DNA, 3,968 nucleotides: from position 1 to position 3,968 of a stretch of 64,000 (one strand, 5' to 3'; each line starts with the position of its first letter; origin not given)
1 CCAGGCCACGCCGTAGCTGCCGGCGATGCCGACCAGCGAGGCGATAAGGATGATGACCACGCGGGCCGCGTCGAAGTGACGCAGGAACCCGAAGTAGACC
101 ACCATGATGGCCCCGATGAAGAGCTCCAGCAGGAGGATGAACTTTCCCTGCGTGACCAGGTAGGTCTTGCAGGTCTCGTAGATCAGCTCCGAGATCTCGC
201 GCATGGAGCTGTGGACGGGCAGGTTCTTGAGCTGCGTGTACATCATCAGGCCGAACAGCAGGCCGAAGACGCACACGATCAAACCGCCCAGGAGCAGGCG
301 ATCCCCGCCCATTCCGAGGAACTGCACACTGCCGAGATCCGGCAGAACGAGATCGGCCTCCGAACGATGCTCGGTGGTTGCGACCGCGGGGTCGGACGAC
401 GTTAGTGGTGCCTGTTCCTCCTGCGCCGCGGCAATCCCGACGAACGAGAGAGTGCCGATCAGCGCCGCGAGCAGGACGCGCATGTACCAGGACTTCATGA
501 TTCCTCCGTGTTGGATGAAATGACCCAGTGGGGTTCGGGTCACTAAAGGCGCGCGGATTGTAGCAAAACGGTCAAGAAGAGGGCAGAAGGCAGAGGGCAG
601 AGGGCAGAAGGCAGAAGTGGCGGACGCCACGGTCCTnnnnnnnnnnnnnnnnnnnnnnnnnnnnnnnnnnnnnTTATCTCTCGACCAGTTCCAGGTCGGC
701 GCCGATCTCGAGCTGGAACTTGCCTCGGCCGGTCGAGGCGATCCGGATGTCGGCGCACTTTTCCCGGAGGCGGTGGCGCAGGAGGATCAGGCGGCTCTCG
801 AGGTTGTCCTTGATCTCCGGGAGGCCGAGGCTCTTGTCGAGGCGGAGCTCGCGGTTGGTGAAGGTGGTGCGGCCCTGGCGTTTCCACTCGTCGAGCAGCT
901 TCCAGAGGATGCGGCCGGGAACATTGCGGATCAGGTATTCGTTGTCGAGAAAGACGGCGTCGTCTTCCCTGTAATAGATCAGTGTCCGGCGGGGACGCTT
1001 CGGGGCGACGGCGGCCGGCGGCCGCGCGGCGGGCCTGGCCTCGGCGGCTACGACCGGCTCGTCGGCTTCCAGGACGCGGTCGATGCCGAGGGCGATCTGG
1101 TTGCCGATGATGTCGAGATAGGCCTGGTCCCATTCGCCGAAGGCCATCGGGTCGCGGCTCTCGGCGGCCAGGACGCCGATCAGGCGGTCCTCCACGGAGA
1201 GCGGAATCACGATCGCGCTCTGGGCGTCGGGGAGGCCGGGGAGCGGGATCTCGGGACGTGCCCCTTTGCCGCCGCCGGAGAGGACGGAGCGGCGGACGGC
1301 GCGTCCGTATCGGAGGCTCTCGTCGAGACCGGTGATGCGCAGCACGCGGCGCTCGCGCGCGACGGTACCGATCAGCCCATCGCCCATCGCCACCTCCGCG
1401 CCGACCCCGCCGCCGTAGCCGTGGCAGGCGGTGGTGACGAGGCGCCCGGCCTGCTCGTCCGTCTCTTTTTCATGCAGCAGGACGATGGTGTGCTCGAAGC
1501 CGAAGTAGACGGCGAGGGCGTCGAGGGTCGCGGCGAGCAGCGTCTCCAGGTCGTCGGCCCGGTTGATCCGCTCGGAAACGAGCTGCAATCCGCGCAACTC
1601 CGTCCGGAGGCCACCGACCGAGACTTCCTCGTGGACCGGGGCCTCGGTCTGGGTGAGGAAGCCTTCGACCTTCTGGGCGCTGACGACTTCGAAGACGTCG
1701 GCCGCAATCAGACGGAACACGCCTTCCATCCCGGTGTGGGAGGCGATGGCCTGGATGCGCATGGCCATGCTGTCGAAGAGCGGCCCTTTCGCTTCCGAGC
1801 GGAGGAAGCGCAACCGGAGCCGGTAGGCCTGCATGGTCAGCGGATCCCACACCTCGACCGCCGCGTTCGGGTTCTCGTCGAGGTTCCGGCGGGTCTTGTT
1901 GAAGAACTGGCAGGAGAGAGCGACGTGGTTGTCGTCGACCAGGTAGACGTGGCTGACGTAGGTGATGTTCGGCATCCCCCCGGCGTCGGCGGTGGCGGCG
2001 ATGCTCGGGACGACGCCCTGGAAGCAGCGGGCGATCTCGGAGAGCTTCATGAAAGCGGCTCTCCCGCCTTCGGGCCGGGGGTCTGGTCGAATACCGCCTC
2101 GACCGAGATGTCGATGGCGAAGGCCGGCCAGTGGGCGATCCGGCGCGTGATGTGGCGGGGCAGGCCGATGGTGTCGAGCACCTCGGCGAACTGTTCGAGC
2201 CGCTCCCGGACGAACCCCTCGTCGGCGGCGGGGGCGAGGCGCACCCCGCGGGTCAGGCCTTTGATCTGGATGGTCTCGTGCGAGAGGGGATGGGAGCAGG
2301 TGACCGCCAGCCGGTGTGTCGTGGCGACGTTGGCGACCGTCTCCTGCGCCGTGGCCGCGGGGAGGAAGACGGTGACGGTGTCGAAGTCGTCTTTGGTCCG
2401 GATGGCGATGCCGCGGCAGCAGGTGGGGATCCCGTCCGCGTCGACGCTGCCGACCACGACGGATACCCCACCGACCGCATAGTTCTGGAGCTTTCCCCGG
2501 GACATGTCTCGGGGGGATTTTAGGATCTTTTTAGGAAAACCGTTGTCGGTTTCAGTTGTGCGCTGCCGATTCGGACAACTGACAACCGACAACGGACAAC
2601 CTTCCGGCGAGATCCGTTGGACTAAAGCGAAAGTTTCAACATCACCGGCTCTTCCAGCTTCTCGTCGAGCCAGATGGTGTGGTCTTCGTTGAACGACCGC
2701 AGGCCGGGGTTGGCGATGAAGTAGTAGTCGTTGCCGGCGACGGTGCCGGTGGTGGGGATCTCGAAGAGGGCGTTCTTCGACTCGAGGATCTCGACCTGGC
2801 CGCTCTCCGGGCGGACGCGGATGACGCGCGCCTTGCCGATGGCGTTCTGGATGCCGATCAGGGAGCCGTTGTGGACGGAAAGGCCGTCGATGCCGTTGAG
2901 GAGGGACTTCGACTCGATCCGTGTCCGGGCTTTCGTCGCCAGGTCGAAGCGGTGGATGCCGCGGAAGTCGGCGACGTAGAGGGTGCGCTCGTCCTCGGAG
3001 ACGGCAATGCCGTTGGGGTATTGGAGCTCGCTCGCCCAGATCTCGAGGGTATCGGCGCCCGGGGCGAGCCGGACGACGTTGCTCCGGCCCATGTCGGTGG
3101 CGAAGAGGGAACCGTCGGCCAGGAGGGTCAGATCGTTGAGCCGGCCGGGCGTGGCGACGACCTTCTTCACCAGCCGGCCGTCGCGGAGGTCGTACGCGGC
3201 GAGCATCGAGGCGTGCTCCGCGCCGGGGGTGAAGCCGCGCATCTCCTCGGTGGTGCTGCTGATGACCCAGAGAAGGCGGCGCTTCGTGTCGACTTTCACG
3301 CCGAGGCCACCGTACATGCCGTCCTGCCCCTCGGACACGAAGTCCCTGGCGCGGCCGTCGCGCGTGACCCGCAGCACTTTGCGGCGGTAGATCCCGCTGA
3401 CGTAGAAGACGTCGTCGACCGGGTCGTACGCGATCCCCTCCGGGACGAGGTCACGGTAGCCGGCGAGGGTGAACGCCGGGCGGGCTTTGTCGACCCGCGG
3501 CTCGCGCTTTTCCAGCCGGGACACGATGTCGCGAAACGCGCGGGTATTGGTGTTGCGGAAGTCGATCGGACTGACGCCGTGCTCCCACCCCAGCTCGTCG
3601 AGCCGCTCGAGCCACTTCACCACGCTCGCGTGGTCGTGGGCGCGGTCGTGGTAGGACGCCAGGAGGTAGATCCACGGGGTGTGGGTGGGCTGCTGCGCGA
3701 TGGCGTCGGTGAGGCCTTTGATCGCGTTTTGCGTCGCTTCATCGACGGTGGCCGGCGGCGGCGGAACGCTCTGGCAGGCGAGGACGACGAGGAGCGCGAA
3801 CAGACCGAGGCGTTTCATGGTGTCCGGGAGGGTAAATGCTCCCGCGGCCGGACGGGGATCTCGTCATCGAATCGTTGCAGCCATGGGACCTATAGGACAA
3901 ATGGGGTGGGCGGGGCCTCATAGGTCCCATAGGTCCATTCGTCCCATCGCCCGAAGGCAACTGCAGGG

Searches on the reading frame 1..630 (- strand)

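Call 88: search_protein_families(library=pfam, proteins=[window:1-630:-], max_evalue=0.001)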
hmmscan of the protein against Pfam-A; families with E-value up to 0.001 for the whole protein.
window:1-630:- (210 aa): 1 family
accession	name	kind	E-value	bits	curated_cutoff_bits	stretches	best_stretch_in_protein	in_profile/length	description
PF03030.21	H_PPase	-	5e-08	32.5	29.7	1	121-209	1-80/645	Inorganic H+ pyrophosphatase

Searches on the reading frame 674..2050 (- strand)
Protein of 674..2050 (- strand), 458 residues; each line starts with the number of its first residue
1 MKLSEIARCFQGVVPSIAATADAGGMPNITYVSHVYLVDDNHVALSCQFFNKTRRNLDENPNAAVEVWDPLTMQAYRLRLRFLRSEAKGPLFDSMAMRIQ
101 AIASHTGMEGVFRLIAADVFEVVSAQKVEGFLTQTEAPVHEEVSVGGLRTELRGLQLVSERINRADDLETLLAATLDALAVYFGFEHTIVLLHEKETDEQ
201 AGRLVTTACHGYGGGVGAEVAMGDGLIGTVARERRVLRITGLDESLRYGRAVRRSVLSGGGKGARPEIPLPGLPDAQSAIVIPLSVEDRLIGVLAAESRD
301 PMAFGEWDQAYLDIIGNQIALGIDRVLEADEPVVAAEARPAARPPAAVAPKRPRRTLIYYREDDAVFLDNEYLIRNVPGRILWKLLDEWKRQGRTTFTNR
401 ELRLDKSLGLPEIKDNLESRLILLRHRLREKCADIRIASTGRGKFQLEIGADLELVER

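Call 22: search_protein_families(library=pfam, proteins=[window:674-2050:-], max_evalue=0.001)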
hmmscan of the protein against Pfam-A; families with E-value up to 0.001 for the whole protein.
window:674-2050:- (458 aa): 4 families
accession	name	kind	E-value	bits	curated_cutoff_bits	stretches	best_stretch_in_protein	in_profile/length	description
PF01590.32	GAF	-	7.6e-13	49.6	22.4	1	167-322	1-132/133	GAF domain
PF13185.12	GAF_2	-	1.8e-12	48.1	28.6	1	166-324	2-136/136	GAF domain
PF13492.12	GAF_3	-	2e-12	48.1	27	1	243-325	47-129/129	GAF domain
PF01243.27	PNPOx_N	-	1.5e-08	35.5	28.1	1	15-80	14-73/120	Pyridoxamine 5'-phosphate oxidase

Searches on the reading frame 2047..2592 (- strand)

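Call 22: search_protein_families(library=pfam, proteins=[window:2047-2592:-], max_evalue=0.001)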
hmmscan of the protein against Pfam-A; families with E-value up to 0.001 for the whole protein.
window:2047-2592:- (181 aa): 1 family
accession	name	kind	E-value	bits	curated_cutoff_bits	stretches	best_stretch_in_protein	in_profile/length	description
PF01243.27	PNPOx_N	-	0.0007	20.4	28.1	1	45-139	15-97/120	Pyridoxamine 5'-phosphate oxidase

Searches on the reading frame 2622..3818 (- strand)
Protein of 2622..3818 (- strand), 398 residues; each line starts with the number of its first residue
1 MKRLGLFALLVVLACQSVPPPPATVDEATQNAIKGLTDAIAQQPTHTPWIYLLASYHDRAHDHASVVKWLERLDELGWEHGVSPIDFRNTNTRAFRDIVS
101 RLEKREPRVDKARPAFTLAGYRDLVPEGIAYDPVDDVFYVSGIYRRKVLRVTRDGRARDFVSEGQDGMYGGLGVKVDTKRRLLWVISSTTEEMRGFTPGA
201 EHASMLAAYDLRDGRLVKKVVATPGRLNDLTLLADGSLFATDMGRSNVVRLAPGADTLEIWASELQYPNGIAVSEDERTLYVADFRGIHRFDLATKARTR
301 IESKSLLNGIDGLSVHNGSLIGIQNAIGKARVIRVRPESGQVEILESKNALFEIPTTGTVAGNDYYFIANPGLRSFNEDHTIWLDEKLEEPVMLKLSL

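Call 22: search_protein_families(library=pfam, proteins=[window:2622-3818:-], max_evalue=0.001)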
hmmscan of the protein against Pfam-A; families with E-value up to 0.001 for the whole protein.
window:2622-3818:- (398 aa): 3 families
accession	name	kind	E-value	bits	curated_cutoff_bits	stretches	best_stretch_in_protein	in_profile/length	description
PF08450.18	SGL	-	7e-13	49.2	26.3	1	125-342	1-217/246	SMP-30/Gluconolactonase/LRE-like region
PF01731.26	Arylesterase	-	1.2e-07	32.2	21.3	0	258-285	46-73/86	Arylesterase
PF01436.27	NHL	-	1.5e-05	25.2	20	0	265-287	1-21/28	NHL repeat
